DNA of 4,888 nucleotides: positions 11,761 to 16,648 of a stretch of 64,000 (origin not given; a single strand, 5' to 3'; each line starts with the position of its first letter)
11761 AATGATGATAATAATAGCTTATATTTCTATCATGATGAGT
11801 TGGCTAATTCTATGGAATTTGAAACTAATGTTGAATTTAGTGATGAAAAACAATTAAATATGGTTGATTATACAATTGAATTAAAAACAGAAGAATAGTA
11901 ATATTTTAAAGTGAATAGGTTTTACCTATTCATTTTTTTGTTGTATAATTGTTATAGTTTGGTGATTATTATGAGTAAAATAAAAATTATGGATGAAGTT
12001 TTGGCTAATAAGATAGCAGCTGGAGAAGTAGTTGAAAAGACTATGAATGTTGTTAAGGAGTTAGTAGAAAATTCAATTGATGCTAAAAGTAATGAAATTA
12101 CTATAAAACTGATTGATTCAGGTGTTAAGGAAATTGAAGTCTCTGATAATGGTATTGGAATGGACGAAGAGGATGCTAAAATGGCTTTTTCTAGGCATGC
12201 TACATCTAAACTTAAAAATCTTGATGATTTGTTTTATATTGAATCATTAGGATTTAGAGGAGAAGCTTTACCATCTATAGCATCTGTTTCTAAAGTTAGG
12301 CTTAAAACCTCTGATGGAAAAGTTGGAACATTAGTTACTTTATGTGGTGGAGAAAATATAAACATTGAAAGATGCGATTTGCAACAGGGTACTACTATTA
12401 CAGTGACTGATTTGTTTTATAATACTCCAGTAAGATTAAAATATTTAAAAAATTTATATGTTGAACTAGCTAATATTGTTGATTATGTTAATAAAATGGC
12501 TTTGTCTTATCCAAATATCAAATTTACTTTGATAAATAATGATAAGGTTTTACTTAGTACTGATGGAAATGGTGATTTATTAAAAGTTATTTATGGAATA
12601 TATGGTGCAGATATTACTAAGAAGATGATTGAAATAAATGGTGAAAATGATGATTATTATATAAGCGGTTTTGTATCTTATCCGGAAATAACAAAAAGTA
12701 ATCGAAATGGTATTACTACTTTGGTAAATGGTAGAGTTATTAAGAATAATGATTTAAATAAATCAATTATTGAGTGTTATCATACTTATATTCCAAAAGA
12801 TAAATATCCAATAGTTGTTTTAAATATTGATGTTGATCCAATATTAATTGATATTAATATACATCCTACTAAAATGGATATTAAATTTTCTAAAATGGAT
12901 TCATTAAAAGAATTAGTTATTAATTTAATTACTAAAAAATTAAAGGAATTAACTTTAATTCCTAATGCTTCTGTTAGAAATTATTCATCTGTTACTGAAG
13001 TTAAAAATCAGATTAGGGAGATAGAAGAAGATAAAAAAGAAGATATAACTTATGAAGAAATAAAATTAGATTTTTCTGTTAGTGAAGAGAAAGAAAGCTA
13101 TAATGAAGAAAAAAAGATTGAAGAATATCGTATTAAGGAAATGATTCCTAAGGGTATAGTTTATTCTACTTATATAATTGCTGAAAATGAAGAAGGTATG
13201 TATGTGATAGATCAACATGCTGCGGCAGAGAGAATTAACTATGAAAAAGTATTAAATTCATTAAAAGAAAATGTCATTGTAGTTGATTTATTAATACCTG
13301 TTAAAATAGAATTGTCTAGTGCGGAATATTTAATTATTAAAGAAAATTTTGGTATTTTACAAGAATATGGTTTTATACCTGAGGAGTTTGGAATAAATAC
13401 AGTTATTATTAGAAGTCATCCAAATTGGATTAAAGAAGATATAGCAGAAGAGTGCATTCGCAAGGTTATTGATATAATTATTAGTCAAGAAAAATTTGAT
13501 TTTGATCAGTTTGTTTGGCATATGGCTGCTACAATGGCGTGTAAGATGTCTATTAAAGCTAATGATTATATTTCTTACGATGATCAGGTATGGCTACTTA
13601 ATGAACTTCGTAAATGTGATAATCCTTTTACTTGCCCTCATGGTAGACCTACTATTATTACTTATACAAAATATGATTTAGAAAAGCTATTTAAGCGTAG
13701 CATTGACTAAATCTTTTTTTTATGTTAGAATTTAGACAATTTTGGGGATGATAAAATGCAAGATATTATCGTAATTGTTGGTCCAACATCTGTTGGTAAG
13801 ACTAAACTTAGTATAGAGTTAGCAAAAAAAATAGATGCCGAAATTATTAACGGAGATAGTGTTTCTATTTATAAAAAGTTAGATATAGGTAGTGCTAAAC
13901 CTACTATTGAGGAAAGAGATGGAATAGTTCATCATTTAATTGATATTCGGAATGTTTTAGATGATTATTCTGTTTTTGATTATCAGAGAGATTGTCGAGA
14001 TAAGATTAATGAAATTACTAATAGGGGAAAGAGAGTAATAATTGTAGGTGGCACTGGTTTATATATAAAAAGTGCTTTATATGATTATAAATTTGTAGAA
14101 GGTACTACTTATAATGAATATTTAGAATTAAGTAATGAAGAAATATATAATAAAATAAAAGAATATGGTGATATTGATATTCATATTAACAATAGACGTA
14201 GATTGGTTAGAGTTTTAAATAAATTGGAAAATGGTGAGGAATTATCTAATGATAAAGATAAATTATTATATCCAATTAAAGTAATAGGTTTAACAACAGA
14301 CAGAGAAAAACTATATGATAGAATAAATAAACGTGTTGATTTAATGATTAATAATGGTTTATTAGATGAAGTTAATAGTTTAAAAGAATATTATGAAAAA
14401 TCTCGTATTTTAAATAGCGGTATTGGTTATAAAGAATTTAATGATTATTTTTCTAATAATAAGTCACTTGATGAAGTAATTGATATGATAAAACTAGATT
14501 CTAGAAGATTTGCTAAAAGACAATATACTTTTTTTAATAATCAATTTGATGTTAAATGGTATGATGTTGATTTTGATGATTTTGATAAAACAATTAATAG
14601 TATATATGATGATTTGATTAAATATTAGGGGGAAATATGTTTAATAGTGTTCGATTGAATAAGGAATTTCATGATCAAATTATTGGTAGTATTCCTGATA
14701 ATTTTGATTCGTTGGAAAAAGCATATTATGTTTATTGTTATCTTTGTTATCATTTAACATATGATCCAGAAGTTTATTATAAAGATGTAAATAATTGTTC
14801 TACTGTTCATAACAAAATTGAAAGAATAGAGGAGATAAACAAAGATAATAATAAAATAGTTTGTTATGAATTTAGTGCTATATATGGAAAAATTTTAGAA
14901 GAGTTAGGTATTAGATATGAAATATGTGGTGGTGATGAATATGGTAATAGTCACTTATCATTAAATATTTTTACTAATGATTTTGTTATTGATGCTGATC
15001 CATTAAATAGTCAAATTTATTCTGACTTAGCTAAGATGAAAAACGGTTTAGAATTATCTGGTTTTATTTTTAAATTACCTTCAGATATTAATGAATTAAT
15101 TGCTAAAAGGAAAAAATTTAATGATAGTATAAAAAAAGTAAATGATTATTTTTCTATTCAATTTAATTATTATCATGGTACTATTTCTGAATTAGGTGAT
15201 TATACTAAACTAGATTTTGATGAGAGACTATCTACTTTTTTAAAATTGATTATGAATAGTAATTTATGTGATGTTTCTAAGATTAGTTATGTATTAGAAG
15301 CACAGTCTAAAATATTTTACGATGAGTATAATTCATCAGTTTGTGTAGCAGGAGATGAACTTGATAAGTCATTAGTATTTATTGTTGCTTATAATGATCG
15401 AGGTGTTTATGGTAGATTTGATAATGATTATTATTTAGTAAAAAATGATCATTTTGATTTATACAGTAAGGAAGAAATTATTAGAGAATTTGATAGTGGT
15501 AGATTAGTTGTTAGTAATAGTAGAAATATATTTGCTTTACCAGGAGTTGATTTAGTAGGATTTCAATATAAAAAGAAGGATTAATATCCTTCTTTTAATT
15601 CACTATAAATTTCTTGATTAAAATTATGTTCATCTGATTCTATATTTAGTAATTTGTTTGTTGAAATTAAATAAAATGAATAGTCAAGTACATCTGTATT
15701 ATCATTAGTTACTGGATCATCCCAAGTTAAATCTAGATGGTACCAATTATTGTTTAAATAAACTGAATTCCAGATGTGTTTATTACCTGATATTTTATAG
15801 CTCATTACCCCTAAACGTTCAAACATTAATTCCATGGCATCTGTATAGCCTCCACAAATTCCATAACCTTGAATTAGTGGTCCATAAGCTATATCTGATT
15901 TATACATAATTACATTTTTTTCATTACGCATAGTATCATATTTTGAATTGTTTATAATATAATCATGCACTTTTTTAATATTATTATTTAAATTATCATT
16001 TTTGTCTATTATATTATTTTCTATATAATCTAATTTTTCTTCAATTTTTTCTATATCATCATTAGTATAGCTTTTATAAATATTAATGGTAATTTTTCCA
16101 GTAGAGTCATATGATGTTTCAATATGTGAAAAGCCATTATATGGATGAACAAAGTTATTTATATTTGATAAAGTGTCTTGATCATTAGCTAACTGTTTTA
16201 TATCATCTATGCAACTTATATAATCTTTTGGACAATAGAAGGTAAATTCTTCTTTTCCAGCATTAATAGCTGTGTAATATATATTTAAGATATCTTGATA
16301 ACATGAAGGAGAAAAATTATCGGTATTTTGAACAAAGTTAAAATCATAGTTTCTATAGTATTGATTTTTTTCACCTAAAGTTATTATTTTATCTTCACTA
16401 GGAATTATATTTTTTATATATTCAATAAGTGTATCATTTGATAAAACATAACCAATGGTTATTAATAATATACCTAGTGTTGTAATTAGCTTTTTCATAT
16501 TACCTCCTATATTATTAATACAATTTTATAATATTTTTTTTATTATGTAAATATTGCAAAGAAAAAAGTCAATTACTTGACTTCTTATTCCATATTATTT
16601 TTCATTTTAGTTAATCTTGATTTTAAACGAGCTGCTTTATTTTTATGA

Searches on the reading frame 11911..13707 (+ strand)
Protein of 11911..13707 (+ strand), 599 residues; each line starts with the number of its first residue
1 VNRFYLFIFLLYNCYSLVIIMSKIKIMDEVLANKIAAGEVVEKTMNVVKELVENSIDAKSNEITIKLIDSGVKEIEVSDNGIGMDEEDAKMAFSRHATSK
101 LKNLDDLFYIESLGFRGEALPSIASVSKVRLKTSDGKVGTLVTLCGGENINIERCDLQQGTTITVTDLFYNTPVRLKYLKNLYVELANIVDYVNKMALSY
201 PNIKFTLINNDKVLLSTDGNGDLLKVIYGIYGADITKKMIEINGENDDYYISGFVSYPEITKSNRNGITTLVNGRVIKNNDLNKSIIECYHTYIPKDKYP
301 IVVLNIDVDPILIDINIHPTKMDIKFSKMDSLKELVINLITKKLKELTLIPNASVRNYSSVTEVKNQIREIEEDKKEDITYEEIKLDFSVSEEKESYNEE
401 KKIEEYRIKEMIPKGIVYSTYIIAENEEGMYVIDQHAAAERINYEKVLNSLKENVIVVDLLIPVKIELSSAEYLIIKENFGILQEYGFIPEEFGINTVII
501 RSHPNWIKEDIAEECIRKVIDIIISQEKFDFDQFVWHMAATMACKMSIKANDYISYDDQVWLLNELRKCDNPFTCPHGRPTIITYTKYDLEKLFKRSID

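Call 21: search_protein_families(library=ncbifam, proteins=[window:11911-13707:+], max_evalue=0.00001)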
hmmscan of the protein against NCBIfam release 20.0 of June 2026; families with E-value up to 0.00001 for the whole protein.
window:11911-13707:+ (599 aa): 9 families
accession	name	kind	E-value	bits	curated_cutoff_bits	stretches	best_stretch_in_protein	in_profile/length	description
NF000950.0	PRK00095.1-3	equivalog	2.9e-201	670.2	756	2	21-401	1-383/641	DNA mismatch repair endonuclease MutL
TIGR00585.2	mutl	equivalog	4.7e-157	524.2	180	2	24-400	1-378/555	DNA mismatch repair endonuclease MutL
NF000953.0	PRK00095.2-4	equivalog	2.8e-124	416.3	693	1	23-596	2-610/611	DNA mismatch repair endonuclease MutL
NF000949.0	PRK00095.1-2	equivalog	3.1e-121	406.4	750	2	21-400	4-381/634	DNA mismatch repair endonuclease MutL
NF000952.0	PRK00095.2-2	subfamily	2.1e-116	389.9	840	2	24-401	3-384/623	DNA mismatch repair endonuclease MutL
NF000951.0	PRK00095.2-1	equivalog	3.2e-97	326.5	391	1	21-596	2-549/559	DNA mismatch repair endonuclease MutL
NF000948.0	PRK00095.1-1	equivalog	1.3e-88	298.5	701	2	23-395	2-382/625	DNA mismatch repair endonuclease MutL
NF000954.0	PRK00095.2-5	equivalog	6.2e-80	269.2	937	1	21-516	4-517/588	DNA mismatch repair endonuclease MutL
NF003218.0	PRK04184.1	equivalog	3.8e-06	25.7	274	1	45-213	38-217/539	DNA topoisomerase VI subunit B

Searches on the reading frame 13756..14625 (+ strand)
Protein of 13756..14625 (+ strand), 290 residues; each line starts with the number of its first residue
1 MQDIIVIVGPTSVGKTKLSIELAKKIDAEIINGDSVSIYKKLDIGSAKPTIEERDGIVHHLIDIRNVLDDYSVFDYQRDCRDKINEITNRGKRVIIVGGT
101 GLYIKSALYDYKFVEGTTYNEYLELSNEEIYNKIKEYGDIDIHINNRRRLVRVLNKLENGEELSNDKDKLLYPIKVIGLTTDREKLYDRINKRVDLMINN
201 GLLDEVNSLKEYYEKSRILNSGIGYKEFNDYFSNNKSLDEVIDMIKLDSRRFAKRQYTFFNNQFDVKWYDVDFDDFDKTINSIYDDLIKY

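Call 21: search_protein_families(library=ncbifam, proteins=[window:13756-14625:+], max_evalue=0.00001)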
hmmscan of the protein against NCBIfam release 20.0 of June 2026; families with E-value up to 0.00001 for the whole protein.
window:13756-14625:+ (290 aa): 1 family
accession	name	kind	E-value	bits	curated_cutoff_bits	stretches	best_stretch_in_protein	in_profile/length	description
TIGR00174.1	miaA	equivalog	8.7e-74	248.3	148.65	1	4-271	1-285/288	tRNA (adenosine(37)-N6)-dimethylallyltransferase MiaA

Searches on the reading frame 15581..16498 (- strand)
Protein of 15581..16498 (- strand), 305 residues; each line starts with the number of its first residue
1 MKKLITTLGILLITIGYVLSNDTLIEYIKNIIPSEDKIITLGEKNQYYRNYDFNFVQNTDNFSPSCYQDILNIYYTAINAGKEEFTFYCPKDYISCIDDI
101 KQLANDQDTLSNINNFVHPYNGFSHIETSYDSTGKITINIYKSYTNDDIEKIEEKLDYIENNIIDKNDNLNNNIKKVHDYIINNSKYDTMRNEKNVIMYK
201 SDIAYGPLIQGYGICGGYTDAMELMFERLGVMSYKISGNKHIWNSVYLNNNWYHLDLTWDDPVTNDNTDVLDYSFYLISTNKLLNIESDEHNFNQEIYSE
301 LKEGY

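Call 21: search_protein_families(library=ncbifam, proteins=[window:15581-16498:-], max_evalue=0.00001)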
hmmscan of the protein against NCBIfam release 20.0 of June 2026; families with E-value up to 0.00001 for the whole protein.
window:15581-16498:- (305 aa): 1 family
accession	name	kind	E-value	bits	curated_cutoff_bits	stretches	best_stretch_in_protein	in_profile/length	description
NF045980.1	MAG6410_fam_LP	equivalog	3.4e-20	72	450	1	160-288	154-290/622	MAG6410 family transglutaminase-related lipoprotein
